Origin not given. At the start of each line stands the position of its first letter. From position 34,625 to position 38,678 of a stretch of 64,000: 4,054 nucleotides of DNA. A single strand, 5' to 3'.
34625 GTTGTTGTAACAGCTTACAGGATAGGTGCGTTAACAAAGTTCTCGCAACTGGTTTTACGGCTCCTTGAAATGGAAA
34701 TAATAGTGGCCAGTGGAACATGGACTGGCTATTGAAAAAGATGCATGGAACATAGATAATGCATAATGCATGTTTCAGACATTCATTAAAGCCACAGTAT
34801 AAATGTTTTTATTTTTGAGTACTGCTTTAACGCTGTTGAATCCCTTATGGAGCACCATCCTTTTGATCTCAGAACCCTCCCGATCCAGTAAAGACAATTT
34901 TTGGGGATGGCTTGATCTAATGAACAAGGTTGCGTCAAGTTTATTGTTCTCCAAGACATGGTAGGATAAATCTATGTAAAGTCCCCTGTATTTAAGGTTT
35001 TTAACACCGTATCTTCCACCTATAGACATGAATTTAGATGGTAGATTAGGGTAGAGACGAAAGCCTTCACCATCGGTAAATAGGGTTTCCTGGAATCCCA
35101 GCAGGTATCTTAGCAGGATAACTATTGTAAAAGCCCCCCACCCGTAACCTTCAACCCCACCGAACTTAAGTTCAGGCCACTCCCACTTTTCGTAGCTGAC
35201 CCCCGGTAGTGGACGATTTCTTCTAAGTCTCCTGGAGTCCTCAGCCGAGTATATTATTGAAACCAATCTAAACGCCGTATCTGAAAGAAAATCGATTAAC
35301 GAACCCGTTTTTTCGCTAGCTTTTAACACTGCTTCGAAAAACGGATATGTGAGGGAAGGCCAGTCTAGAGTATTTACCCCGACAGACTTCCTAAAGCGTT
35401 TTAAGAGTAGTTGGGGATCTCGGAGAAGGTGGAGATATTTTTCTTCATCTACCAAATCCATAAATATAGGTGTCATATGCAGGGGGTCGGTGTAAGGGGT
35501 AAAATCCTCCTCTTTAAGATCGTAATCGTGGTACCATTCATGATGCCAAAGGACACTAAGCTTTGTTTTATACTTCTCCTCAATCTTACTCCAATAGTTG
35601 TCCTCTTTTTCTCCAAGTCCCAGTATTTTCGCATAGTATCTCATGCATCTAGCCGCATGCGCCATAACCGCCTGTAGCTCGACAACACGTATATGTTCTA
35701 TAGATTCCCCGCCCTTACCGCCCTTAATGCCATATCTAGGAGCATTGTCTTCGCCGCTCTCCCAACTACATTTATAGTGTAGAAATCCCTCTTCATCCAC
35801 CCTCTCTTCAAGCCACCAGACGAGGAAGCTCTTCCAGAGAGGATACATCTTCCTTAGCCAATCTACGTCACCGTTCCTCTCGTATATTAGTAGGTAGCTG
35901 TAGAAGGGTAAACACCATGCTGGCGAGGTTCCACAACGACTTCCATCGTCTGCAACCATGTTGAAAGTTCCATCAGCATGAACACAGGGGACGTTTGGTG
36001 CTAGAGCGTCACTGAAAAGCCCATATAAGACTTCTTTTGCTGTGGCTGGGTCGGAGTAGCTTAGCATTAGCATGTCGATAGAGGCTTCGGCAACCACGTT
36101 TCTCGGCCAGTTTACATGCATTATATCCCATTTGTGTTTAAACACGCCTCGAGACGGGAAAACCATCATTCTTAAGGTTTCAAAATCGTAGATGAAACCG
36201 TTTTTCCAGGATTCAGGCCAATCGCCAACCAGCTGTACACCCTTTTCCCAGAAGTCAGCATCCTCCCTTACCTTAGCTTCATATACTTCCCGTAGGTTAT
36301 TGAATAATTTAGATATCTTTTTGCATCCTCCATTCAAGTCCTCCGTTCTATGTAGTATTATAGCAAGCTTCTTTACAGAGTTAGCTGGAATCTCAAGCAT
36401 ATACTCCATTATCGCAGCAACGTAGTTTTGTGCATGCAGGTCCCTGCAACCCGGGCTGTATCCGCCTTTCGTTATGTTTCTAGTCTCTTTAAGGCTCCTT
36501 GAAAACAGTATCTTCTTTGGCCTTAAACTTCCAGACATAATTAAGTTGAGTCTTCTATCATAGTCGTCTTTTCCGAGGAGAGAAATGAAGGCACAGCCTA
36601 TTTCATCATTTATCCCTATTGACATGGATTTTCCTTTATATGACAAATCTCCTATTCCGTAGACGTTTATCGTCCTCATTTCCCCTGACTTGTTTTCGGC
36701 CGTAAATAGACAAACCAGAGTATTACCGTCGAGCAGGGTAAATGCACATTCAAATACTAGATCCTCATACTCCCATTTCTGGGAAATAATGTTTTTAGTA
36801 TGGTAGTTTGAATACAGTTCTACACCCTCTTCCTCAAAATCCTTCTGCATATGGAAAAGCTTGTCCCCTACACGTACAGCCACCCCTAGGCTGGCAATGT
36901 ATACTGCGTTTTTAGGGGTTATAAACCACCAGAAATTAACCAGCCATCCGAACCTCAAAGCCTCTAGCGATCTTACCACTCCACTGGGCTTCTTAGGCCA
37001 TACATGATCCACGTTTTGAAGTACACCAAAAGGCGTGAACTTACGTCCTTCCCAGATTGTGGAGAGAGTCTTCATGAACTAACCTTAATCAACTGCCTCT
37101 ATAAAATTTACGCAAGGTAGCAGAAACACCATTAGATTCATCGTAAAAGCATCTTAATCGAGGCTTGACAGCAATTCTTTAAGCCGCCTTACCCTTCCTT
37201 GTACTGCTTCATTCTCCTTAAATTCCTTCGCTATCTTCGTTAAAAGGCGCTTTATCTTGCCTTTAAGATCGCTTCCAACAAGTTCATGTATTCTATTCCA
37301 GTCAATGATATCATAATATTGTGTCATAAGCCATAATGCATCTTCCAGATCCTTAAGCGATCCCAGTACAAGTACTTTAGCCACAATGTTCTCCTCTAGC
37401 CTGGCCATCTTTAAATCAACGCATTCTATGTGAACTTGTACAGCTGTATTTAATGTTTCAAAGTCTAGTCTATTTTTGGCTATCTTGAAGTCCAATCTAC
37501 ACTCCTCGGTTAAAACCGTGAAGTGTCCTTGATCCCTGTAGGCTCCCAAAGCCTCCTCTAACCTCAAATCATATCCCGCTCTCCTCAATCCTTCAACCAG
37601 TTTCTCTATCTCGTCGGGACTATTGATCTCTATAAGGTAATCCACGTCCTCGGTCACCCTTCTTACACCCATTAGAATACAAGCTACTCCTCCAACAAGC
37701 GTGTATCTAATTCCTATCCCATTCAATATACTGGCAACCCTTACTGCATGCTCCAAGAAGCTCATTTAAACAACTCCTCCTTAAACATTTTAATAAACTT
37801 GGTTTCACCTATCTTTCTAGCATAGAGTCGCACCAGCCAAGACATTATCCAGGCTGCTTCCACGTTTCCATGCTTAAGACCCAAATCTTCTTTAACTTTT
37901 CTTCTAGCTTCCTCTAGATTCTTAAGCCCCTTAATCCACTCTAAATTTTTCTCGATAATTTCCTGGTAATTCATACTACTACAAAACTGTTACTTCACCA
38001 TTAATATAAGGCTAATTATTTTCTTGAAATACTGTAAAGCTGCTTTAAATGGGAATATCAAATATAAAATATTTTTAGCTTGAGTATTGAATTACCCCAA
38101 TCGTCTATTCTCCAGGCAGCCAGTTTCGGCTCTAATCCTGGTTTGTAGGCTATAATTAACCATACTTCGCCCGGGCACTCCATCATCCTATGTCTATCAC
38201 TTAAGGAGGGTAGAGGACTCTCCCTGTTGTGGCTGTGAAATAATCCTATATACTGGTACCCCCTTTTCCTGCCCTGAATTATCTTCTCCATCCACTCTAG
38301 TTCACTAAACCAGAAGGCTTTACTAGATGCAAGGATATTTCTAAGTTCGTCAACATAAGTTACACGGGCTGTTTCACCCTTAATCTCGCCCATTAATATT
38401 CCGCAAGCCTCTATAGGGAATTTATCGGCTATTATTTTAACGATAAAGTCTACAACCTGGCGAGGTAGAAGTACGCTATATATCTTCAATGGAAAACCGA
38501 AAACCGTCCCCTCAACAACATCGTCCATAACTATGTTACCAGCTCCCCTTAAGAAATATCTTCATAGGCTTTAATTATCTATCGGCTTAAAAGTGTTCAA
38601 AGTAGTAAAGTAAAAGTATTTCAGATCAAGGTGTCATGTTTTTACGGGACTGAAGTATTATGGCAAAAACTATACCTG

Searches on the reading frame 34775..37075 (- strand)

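Call 5: search_protein_families(library=pfam, proteins=[window:34775-37075:-], max_evalue=0.01)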
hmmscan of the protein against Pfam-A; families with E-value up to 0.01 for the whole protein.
window:34775-37075:- (766 aa): 3 families
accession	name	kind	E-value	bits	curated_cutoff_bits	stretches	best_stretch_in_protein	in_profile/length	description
PF22422.2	MGH1-like_GH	-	3.5e-13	50.3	27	1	395-572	75-281/356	Mannosylglycerate hydrolase MGH1-like glycoside hydrolase domain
PF01204.24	Trehalase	-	2.5e-06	27.1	21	1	462-546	304-390/512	Trehalase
PF17389.8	Bac_rhamnosid6H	-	0.0048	16.7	24.5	0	396-505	109-208/339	Bacterial alpha-L-rhamnosidase 6 hairpin glycosidase domain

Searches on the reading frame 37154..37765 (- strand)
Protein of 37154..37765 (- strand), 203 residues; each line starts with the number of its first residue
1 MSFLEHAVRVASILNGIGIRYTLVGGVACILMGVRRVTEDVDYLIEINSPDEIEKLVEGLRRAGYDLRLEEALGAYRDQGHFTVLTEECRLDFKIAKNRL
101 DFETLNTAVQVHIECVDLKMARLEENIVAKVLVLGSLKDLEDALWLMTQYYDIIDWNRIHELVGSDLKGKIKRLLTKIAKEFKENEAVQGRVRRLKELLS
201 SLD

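Call 5: search_protein_families(library=pfam, proteins=[window:37154-37765:-], max_evalue=0.01)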
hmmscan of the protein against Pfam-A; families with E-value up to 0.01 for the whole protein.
window:37154-37765:- (203 aa): 1 family
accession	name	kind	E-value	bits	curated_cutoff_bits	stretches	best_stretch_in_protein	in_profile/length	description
PF09970.15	DUF2204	-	2.2e-06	27.8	20.3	1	6-131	4-130/181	Nucleotidyl transferase of unknown function (DUF2204)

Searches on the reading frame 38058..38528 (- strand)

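Call 5: search_protein_families(library=pfam, proteins=[window:38058-38528:-], max_evalue=0.01)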
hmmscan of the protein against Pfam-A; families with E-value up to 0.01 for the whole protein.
window:38058-38528:- (156 aa): 2 families
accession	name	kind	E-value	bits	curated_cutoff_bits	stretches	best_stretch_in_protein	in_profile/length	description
PF14464.11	Prok-JAB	-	1.1e-13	51.5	25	1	23-141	2-113/114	Prokaryotic homologs of the JAB domain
PF01398.27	JAB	-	0.00027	21.2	22.5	1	17-111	4-104/117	JAB1/Mov34/MPN/PAD-1 ubiquitin protease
